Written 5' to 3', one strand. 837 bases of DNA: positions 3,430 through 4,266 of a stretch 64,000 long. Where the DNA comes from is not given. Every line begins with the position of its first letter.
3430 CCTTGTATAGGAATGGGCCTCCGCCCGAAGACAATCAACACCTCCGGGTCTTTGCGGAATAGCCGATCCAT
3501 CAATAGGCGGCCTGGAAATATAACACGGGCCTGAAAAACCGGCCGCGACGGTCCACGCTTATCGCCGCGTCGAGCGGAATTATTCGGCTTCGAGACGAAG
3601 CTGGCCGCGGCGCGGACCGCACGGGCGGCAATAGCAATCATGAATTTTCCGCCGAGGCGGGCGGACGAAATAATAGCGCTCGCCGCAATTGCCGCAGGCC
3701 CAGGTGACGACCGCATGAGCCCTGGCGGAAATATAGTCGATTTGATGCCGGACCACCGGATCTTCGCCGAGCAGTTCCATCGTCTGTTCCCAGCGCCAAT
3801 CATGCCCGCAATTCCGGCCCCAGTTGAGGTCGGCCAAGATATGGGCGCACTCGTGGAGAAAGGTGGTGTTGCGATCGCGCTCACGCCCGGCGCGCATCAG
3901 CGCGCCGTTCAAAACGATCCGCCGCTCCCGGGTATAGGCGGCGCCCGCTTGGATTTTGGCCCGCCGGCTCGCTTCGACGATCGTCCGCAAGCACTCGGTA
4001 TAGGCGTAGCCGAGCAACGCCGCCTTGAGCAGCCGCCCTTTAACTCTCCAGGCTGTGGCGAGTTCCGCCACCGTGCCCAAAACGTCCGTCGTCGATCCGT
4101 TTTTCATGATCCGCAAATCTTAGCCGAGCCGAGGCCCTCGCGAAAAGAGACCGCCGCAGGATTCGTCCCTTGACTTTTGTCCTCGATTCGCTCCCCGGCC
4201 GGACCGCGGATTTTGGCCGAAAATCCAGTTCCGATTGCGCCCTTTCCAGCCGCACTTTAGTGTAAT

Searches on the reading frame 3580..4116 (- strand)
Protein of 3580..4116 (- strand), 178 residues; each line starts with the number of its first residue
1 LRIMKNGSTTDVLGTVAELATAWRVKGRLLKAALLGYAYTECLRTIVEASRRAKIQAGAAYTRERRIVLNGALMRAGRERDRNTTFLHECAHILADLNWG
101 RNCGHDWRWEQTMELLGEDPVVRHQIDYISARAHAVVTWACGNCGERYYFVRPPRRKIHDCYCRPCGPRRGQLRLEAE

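Call 80: search_protein_families(library=pfam, proteins=[window:3580-4116:-], max_evalue=0.001)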
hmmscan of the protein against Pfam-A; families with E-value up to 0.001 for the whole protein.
window:3580-4116:- (178 aa): 1 family
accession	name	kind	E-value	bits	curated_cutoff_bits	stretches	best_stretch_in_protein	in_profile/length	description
PF10263.15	SprT-like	-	1.3e-09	38.3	25.6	1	47-118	23-97/108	SprT-like family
